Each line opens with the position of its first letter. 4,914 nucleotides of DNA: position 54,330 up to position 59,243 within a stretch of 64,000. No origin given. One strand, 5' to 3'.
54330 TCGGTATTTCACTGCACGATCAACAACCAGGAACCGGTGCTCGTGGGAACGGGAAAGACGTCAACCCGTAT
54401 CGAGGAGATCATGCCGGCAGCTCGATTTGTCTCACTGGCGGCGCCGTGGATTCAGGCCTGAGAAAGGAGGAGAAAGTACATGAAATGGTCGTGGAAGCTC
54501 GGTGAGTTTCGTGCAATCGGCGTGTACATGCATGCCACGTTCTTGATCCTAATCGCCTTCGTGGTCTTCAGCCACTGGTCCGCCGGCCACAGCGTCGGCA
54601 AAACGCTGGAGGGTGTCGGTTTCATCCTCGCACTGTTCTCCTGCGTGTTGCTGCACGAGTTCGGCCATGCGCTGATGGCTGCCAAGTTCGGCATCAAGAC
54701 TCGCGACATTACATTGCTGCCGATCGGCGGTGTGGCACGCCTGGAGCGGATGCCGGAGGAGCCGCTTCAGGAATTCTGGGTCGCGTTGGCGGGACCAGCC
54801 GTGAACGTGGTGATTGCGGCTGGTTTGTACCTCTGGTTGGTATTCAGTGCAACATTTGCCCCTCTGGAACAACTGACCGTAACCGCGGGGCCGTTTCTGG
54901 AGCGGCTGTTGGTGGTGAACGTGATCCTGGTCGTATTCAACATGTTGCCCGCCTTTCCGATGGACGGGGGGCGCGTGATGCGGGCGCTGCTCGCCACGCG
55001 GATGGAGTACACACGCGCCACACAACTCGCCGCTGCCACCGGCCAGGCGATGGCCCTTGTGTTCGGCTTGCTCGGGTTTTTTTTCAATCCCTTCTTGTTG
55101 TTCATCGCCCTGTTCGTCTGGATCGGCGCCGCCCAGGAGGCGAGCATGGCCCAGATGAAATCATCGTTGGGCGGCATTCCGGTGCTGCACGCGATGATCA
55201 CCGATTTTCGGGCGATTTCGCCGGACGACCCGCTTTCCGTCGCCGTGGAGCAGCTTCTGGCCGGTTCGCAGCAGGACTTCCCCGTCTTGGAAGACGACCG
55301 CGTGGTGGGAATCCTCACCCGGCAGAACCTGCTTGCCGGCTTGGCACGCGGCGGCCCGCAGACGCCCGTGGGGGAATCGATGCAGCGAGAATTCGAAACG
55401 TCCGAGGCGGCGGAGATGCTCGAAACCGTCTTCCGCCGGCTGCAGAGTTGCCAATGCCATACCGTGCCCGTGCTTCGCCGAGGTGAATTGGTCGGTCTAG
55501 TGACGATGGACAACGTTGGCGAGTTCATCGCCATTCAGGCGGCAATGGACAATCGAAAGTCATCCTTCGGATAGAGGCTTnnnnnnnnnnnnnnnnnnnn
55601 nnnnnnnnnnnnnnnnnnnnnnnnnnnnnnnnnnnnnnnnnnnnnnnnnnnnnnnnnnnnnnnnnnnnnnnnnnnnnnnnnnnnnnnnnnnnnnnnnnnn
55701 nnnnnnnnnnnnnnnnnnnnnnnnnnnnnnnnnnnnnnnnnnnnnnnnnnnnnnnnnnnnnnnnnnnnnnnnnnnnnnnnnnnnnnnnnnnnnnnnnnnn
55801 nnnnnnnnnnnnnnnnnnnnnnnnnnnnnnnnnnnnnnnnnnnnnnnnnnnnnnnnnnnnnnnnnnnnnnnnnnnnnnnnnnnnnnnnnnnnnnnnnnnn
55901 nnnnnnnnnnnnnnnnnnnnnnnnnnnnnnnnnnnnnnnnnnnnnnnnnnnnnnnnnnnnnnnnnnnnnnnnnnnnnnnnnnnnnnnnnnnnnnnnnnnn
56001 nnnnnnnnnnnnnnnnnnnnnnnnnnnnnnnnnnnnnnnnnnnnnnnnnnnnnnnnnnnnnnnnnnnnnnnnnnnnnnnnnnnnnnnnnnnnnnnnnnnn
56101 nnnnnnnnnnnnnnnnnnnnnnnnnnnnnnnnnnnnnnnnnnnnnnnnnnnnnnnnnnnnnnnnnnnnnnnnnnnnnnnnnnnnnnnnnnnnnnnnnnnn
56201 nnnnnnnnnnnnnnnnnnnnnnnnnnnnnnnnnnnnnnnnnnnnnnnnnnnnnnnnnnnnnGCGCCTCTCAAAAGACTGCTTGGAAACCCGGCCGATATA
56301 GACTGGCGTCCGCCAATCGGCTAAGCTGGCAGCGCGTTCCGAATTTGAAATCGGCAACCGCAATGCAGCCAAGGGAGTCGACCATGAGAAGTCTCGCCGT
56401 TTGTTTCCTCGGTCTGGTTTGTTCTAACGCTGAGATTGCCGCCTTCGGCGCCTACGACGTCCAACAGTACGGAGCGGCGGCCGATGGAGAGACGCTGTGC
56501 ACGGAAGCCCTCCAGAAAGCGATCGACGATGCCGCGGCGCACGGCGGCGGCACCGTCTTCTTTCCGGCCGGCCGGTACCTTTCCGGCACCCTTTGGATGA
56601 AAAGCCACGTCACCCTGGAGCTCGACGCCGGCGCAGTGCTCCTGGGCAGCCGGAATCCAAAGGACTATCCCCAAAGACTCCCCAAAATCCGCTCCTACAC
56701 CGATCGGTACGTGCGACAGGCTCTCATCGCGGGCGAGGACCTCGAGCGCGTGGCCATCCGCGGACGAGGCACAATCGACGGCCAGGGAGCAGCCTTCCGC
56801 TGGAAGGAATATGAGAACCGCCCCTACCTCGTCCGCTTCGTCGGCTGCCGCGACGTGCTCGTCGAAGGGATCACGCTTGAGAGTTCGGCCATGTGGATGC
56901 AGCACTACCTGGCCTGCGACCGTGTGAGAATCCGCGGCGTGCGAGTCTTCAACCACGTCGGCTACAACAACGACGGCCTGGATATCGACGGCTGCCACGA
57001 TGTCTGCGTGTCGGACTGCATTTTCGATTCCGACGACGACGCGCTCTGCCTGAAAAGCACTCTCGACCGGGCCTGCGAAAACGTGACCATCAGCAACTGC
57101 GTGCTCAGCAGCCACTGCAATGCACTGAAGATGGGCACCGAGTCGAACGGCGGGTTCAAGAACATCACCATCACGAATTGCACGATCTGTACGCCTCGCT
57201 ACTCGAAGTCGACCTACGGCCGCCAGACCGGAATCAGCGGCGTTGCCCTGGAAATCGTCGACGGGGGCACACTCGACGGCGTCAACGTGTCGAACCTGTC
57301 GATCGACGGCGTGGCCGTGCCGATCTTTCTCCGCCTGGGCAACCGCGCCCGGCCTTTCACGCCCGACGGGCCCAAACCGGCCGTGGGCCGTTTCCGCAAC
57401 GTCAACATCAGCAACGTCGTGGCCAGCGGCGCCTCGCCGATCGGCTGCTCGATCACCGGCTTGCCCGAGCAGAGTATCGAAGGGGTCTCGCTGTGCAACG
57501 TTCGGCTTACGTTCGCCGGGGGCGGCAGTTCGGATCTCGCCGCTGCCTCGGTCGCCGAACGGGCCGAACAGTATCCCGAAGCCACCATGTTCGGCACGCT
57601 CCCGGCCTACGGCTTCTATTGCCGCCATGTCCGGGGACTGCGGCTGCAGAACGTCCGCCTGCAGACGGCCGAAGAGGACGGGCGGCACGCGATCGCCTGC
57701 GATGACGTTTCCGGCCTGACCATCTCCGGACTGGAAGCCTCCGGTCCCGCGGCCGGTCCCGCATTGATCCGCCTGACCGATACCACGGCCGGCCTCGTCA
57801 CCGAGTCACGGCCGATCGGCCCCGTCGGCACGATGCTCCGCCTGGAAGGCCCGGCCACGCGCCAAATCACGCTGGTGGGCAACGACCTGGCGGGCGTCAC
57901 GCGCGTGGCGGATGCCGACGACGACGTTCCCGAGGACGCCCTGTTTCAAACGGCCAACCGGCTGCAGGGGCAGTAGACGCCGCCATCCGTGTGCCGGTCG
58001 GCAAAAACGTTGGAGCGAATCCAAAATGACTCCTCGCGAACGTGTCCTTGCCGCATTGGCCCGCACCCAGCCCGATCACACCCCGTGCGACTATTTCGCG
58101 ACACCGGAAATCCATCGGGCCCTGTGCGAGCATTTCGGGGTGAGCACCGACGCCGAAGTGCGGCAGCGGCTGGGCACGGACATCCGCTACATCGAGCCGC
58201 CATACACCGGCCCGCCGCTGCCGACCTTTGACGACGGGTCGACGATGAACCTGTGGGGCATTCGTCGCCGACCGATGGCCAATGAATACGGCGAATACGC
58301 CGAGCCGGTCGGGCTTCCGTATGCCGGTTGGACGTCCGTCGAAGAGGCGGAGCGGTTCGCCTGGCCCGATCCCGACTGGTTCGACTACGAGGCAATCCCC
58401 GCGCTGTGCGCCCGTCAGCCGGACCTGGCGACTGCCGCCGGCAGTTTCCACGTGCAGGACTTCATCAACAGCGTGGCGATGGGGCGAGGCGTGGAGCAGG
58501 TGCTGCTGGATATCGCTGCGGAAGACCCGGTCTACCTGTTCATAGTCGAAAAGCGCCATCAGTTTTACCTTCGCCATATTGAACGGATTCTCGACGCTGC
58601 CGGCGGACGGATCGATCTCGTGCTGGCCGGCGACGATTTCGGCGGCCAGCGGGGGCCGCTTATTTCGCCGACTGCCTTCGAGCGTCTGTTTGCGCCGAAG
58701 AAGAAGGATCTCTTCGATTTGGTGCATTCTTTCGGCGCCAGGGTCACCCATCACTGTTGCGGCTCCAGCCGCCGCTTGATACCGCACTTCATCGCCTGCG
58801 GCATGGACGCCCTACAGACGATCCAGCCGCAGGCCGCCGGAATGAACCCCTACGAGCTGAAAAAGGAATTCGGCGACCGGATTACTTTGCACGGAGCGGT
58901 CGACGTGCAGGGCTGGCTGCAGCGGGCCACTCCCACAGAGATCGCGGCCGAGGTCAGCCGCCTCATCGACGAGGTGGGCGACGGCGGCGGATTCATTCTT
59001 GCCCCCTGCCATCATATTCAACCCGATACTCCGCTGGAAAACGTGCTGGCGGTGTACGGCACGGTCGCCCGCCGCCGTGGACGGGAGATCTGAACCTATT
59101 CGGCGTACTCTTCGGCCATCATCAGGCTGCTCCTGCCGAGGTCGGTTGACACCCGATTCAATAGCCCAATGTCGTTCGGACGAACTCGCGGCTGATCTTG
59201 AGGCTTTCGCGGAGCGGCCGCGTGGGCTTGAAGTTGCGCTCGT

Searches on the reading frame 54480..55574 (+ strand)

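Call 42: search_protein_families(library=pfam, max_evalue=0.00001, proteins=[window:54480-55574:+])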
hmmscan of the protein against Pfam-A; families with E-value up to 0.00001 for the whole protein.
window:54480-55574:+ (364 aa): 2 families
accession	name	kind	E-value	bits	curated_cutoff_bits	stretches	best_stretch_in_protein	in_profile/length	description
PF02163.28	Peptidase_M50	-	9.9e-26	90.9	27.2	1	48-194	2-220/221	Peptidase family M50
PF00571.33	CBS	-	1e-11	45.4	24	1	239-288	5-55/57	CBS domain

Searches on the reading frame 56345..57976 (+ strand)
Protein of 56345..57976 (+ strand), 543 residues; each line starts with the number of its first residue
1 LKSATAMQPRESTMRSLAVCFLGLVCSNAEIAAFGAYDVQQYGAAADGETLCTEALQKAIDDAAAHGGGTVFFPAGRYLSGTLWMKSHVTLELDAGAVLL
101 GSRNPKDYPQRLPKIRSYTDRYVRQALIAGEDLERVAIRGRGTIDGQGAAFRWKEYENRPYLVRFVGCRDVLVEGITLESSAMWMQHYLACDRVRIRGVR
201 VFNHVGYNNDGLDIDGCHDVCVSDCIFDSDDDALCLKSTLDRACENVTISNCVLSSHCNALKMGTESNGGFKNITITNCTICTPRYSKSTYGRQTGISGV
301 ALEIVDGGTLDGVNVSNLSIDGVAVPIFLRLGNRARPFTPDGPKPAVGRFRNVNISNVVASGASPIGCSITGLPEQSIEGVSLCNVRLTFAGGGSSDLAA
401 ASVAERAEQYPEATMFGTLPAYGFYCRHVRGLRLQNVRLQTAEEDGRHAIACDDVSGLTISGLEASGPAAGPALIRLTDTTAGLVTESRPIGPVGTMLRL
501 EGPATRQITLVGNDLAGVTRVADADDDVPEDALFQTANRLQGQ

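Call 66: search_protein_families(library=pfam, max_evalue=0.001, proteins=[window:56345-57976:+])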
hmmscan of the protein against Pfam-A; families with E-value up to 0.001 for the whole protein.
window:56345-57976:+ (543 aa): 2 families
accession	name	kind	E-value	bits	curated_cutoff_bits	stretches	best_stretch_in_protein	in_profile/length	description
PF12708.12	Pect-lyase_RHGA_epim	-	3.9e-14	53.4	27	1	38-90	3-57/213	Rhamnogalacturonase A/epimerase, pectate lyase-like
PF00295.23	Glyco_hydro_28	-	9.8e-14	51.6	22.9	1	120-392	45-309/324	Glycosyl hydrolases family 28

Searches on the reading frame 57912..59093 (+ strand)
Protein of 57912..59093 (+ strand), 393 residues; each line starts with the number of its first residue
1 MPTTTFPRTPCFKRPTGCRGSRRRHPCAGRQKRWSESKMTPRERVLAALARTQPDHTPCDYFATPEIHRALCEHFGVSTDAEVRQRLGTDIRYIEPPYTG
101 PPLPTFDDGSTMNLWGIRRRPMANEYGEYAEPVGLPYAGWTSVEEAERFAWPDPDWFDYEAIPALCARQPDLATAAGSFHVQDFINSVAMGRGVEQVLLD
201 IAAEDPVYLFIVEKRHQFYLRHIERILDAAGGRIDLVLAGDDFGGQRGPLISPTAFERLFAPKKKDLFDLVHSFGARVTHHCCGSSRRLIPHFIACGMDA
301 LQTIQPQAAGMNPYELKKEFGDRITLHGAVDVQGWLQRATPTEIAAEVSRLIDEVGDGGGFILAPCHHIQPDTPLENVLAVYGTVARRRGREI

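Call 42: search_protein_families(library=pfam, max_evalue=0.00001, proteins=[window:57912-59093:+])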
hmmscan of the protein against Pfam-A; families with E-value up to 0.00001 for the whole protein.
window:57912-59093:+ (393 aa): 1 family
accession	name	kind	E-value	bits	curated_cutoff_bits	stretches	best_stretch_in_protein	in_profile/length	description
PF01208.23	URO-D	-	6.7e-19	68.5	23.9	1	246-386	207-344/346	Uroporphyrinogen decarboxylase (URO-D)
